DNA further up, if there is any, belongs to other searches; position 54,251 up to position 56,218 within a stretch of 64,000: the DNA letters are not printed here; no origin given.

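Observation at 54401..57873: Tandem paralog pair of large membrane proteins with a distinctive conserved signature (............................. and QFPWR)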

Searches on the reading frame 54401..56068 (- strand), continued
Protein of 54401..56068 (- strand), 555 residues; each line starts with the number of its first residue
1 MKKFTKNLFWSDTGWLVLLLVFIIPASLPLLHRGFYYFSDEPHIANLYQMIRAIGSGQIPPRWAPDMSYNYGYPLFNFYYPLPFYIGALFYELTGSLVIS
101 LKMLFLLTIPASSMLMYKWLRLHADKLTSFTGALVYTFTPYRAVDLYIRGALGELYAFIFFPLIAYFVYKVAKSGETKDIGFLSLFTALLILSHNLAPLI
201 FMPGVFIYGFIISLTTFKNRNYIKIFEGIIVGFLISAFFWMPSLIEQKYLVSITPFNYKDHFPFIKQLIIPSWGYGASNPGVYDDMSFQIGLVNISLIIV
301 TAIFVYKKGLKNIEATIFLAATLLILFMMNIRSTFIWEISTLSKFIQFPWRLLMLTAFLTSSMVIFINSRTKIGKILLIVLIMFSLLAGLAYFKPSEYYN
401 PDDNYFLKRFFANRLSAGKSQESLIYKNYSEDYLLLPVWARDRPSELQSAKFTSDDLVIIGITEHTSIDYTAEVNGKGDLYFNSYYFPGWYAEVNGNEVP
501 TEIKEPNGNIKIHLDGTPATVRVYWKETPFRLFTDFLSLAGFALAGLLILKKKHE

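Call 44: search_protein_representatives(alignment_id=A1)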
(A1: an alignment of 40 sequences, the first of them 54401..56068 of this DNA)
Query: 40 sequences, 562 profile positions. Proteins with E-value up to 0.001 (for the whole library): 21331; up to 1e-10: 14822; up to 1e-30: 7312. The best 150 are listed.
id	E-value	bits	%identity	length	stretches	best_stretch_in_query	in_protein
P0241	0.0e+00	1040.8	-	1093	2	10-557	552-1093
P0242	4.1e-246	834.5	-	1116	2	13-554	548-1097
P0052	2.1e-226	769.4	-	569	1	3-556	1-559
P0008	1.4e-208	710.6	-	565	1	9-557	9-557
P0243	1.8e-196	670.6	-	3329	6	9-550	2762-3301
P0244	4.7e-191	652.7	-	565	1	8-554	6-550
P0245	3.8e-189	646.4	-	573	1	3-555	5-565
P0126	6.2e-187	639.1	-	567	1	7-558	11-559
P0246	2.0e-186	637.5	-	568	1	4-557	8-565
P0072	5.3e-186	636.0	-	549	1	13-555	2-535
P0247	1.3e-182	624.8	-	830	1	8-558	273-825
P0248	5.0e-180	616.3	-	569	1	4-557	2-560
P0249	5.1e-176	603.1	-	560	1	18-557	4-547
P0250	5.0e-175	599.8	-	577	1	12-557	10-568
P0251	5.3e-173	593.1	-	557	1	4-557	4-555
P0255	9.0e-171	585.8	-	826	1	11-551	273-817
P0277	6.0e-155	533.5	-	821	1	11-558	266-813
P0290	6.5e-148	510.3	-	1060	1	13-555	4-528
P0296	3.1e-146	504.7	-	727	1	3-556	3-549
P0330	3.1e-137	475.1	-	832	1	2-557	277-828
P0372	2.8e-127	442.2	-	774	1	8-557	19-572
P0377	5.5e-127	441.2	-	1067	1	8-558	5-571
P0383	1.9e-126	439.5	-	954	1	11-558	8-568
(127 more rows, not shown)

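Call 46: list_cluster_members(proteins=[P0241, P0242, P0001, P0121])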
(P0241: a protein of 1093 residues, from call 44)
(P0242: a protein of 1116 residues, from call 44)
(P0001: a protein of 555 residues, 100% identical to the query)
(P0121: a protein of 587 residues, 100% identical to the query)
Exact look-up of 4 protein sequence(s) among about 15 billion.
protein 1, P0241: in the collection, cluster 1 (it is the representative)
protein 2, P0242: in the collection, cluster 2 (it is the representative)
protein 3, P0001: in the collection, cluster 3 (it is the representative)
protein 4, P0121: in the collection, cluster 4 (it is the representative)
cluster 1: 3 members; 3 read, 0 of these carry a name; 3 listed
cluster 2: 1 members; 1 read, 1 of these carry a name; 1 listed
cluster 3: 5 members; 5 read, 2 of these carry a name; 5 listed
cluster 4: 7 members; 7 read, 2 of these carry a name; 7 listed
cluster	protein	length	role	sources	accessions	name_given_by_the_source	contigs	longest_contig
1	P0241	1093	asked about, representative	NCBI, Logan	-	-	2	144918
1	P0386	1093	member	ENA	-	-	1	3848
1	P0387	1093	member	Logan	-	-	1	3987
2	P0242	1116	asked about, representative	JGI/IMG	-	hypothetical protein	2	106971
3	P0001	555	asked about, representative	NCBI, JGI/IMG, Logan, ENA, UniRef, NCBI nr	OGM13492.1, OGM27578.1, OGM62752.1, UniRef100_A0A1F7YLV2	hypothetical protein A3A76_03805 [Candidatus Woesebacteria bacterium ... | Membrane protein 6-pyruvoyl-tetrahydropterin synthase-related domain-containing protein ... | MAG: hypothetical protein A2141_00215 [Candidatus Woesebacteria bacterium RBG_16_40_11]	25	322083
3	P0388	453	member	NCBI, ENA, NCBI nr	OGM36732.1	hypothetical protein A3E41_03050 [Candidatus Woesebacteria bacterium ... | MAG: hypothetical protein A3E41_03050 [Candidatus Woesebacteria bacterium ...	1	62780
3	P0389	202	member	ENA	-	-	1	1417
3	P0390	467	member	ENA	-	-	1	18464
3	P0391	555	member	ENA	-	-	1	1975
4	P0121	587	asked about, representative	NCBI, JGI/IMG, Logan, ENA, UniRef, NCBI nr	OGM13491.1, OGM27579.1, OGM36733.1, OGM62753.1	hypothetical protein A3A76_03810 [Candidatus Woesebacteria bacterium ... | Membrane protein 6-pyruvoyl-tetrahydropterin synthase-related domain-containing protein ... | MAG: hypothetical protein A2141_00210 [Candidatus Woesebacteria bacterium RBG_16_40_11]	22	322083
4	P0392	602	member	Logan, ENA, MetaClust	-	\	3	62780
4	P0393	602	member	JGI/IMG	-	-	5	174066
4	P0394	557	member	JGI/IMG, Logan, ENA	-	-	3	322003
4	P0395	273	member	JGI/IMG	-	-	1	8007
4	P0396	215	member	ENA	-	-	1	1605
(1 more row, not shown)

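Call 55: fold_search(model_id=the predicted structure, library=pdb)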
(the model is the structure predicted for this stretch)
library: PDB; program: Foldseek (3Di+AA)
matches with E <= 10: 372; with E <= 0.001: 9
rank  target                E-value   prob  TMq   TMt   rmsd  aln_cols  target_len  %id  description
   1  8age_A                5.1e-05  1.00  0.40  0.35  12.0       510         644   11  Structure of yeast oligosaccharylransferase complex with acceptor peptide bound (released 2022-12-07)
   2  8agb_A                1.4e-04  1.00  0.46  0.40  12.6       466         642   13  Structure of yeast oligosaccharylransferase complex with lipid-linked oligosaccharide bound (released 2022-12-07)
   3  6c26_A                3.3e-04  1.00  0.43  0.38  14.1       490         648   12  The Cryo-EM structure of a eukaryotic oligosaccharyl transferase complex (released 2018-01-31)
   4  7oci_F                4.3e-04  1.00  0.42  0.38  12.2       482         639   14  Cryo-EM structure of yeast Ost6p containing oligosaccharyltransferase complex (released 2022-02-16)
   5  8b6l_I                4.3e-04  1.00  0.40  0.34  11.7       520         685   14  Subtomogram average of the human Sec61-TRAP-OSTA-translocon (released 2022-12-07)
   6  8pn9_A                4.5e-04  1.00  0.43  0.37  11.2       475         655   11  Structure of human oligosaccharyltransferase OST-A complex bound to NGI-1 (released 2024-05-08)
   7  8if8_B                7.0e-04  1.00  0.41  0.38  14.2       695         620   10  Arabinosyltransferase AftA (released 2023-05-31)
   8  6ezn_F                8.0e-04  1.00  0.40  0.35  13.2       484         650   13  Cryo-EM structure of the yeast oligosaccharyltransferase (OST) complex (released 2018-01-17)
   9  6s7t_A                9.1e-04  1.00  0.38  0.31  17.1       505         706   14  Cryo-EM structure of human oligosaccharyltransferase complex OST-B (released 2019-12-18)
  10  8if8_C                1.1e-03  1.00  0.43  0.41   7.5       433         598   12  Arabinosyltransferase AftA (released 2023-05-31)
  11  8agc_A                1.1e-03  1.00  0.42  0.34  13.0       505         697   12  Structure of yeast oligosaccharylransferase complex with lipid-linked oligosaccharide and non-acceptor peptide bound (released 2022-12-07)
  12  6w98_A                1.2e-03  1.00  0.45  0.21   6.6       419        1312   11  Single-Particle Cryo-EM Structure of Arabinofuranosyltransferase AftD from Mycobacteria (released 2020-05-13)
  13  6ftg_5                1.4e-03  1.00  0.43  0.38  12.6       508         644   12  Subtomogram average of OST-containing ribosome-translocon complexes from canine rough microsomal membranes (released 2018-03-21)
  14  6s7o_A                1.5e-03  1.00  0.42  0.37  11.4       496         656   14  Cryo-EM structure of human oligosaccharyltransferase complex OST-A (released 2019-12-18)
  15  9n9j_I                1.7e-03  1.00  0.40  0.33  11.9       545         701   12  Structure of a GRP94 folding intermediate engaged with a CCDC134- and FKBP11-bound secretory translocon (released 2025-11-19)
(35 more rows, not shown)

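Call 58: search_protein_families(library=pfam, proteins=[P0247, P0255, P0277, P0330, P0290, P0377, P0383, P0241, P0372, P0296], max_evalue=0.001)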
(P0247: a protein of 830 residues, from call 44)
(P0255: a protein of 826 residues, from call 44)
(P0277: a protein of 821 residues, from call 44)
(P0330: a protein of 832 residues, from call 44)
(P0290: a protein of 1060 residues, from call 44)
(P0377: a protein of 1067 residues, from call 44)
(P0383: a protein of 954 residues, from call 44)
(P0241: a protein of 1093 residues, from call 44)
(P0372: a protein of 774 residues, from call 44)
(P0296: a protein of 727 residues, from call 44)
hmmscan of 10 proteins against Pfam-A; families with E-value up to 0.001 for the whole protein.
P0247 (830 aa): 4 families
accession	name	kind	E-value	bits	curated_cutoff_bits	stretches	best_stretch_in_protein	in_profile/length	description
PF00535.33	Glycos_transf_2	-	1.1e-25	91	23.3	1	6-121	1-117/168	Glycosyl transferase family 2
PF13641.12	Glyco_tranf_2_3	-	9.7e-14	52.4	27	1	5-225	3-216/230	Glycosyltransferase like family 2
PF10111.15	Glyco_tranf_2_2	-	1.7e-06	28.2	27.3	1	32-208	28-204/276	Glycosyltransferase like family 2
PF10131.15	PTPS_related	-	1.8e-05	23.8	26.4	1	339-672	1-310/621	6-pyruvoyl-tetrahydropterin synthase related domain; membrane protein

P0255 (826 aa): 6 families
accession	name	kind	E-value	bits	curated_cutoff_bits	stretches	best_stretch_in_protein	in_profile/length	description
PF00535.33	Glycos_transf_2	-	7.6e-23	81.7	23.3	1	11-185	1-166/168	Glycosyl transferase family 2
PF13641.12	Glyco_tranf_2_3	-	7.2e-15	56.1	27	1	8-232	2-220/230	Glycosyltransferase like family 2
PF10131.15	PTPS_related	-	2.1e-14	53.3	26.4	1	336-677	1-287/621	6-pyruvoyl-tetrahydropterin synthase related domain; membrane protein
PF10111.15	Glyco_tranf_2_2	-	2.6e-05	24.3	27.3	0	36-105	25-101/276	Glycosyltransferase like family 2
PF13632.12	Glyco_trans_2_3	-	7.6e-05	23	27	1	154-243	55-129/198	Glycosyl transferase family group 2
PF13231.12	PMT_2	-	0.00062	20.5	26.1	1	340-485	3-145/160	Dolichyl-phosphate-mannose-protein mannosyltransferase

P0277 (821 aa): 4 families
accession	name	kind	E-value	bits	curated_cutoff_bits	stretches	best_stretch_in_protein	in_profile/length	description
PF00535.33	Glycos_transf_2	-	2.1e-25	90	23.3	1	4-133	1-129/168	Glycosyl transferase family 2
PF13641.12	Glyco_tranf_2_3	-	9.2e-16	59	27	1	3-234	3-227/230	Glycosyltransferase like family 2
PF10111.15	Glyco_tranf_2_2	-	4.2e-06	26.9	27.3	1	31-198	29-196/276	Glycosyltransferase like family 2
PF10131.15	PTPS_related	-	8.5e-06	24.9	26.4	1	329-653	1-308/621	6-pyruvoyl-tetrahydropterin synthase related domain; membrane protein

P0330 (832 aa): 5 families
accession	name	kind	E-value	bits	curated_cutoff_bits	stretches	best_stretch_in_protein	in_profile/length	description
PF00535.33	Glycos_transf_2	-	3.4e-26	92.6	23.3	1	5-178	1-167/168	Glycosyl transferase family 2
PF13641.12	Glyco_tranf_2_3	-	7.6e-16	59.3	27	1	2-218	1-214/230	Glycosyltransferase like family 2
PF10111.15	Glyco_tranf_2_2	-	2e-11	44.3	27.3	1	6-204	2-205/276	Glycosyltransferase like family 2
PF13632.12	Glyco_trans_2_3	-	5.4e-05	23.5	27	1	83-220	4-127/198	Glycosyl transferase family group 2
PF02709.20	Glyco_transf_7C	-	0.00018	21.5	23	1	159-210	15-67/78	N-terminal domain of galactosyltransferase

P0290 (1060 aa): 2 families
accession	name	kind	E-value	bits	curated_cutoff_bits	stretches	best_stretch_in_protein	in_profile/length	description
PF10131.15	PTPS_related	-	4.3e-08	32.5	26.4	1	65-371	1-300/621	6-pyruvoyl-tetrahydropterin synthase related domain; membrane protein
PF13231.12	PMT_2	-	0.00018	22.2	26.1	1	599-731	8-142/160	Dolichyl-phosphate-mannose-protein mannosyltransferase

P0377 (1067 aa): 2 families
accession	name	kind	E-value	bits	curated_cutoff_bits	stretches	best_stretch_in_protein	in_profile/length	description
PF10131.15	PTPS_related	-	8.6e-07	28.2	26.4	1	71-417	1-317/621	6-pyruvoyl-tetrahydropterin synthase related domain; membrane protein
PF20176.3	DUF6541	-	0.00023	20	29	1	98-232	185-327/646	Family of unknown function (DUF6541)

P0383 (954 aa): 2 families
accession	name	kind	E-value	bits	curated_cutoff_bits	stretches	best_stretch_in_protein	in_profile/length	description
PF10131.15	PTPS_related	-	1.2e-11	44.3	26.4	1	71-403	1-307/621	6-pyruvoyl-tetrahydropterin synthase related domain; membrane protein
PF13231.12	PMT_2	-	1.4e-10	42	26.1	1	663-809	2-154/160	Dolichyl-phosphate-mannose-protein mannosyltransferase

P0241 (1093 aa): 3 families
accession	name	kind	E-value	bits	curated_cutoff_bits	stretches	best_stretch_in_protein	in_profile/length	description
PF10131.15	PTPS_related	-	8.9e-30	104.1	26.4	2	70-432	1-346/621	6-pyruvoyl-tetrahydropterin synthase related domain; membrane protein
PF09586.16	YfhO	-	1.8e-17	63.5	28.5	2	56-411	55-401/835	Bacterial membrane protein YfhO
PF13231.12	PMT_2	-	0.00063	20.4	26.1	1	621-751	4-132/160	Dolichyl-phosphate-mannose-protein mannosyltransferase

P0372 (774 aa): 14 families
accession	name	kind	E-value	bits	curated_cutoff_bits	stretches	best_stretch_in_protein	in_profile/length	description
PF10131.15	PTPS_related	-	6.1e-20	71.7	26.4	1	86-428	1-319/621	6-pyruvoyl-tetrahydropterin synthase related domain; membrane protein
PF00515.34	TPR_1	-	3e-13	49.4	27.8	2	652-684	2-34/34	Tetratricopeptide repeat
PF13181.12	TPR_8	-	1.2e-12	47.4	25.7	0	652-683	2-33/34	Tetratricopeptide repeat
PF07719.23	TPR_2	-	4.4e-12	45.6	27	0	652-683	2-33/34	Tetratricopeptide repeat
PF13431.12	TPR_17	-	4.6e-09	36.3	24.4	1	673-705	1-33/34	Tetratricopeptide repeat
PF14559.12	TPR_19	-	1.2e-07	32.4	25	1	667-712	7-52/68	Tetratricopeptide repeat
PF13174.12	TPR_6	-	2.5e-07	31.3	26.3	0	724-753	3-31/33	Tetratricopeptide repeat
PF13424.12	TPR_12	-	4.2e-07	30.5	30.1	1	686-751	4-74/77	Tetratricopeptide repeat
PF13432.12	TPR_16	-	1.6e-06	28.9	32.7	0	670-715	16-61/65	Tetratricopeptide repeat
PF23914.1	TPR_CcmH_CycH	-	2.3e-05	24.7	42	1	656-754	55-153/158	Cytochrome c-type biogenesis protein H TPR domain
PF13176.12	TPR_7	-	2.7e-05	24.4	27.9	0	687-715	1-29/36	Tetratricopeptide repeat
PF25068.1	ARM_TT21_4th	-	9.3e-05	23.2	30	1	694-770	8-79/153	Tetratricopeptide repeat protein 21 forth ARM domain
PF13414.12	TPR_11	-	0.00011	22.3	26.8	1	665-696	8-39/42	TPR repeat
PF13428.12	TPR_14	-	0.00035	21.4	23.5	0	686-728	2-42/44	Tetratricopeptide repeat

P0296 (727 aa): 4 families
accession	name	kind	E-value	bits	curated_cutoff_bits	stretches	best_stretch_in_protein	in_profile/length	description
PF02366.24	PMT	-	8.3e-12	45.6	22.7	1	558-710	2-157/245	Dolichyl-phosphate-mannose-protein mannosyltransferase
PF10131.15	PTPS_related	-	1.2e-08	34.3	26.4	1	74-392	1-301/621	6-pyruvoyl-tetrahydropterin synthase related domain; membrane protein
PF13231.12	PMT_2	-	6.4e-08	33.4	26.1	1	621-725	7-112/160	Dolichyl-phosphate-mannose-protein mannosyltransferase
PF09586.16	YfhO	-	0.00028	19.9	28.5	1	455-521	756-822/835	Bacterial membrane protein YfhO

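Call 59: search_protein_families(library=pfam, alignment_id=A1, max_evalue=0.01)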
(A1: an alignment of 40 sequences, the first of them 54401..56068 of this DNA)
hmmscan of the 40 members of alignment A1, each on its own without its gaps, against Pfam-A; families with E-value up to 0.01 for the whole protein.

A. member 1, window:54401-56068:- (555 aa): 2 families
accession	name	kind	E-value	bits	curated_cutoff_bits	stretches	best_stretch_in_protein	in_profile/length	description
PF10131.15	PTPS_related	-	3.2e-15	56.1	26.4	1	76-406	1-320/621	6-pyruvoyl-tetrahydropterin synthase related domain; membrane protein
PF13231.12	PMT_2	-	0.0035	18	26.1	1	81-236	4-154/160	Dolichyl-phosphate-mannose-protein mannosyltransferase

B. families by the number of members that match (of 40 scanned): 3 families
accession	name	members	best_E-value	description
PF10131.15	PTPS_related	36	4e-18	6-pyruvoyl-tetrahydropterin synthase related domain; membrane protein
PF13231.12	PMT_2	15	4.7e-09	Dolichyl-phosphate-mannose-protein mannosyltransferase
PF09586.16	YfhO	2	7.3e-11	Bacterial membrane protein YfhO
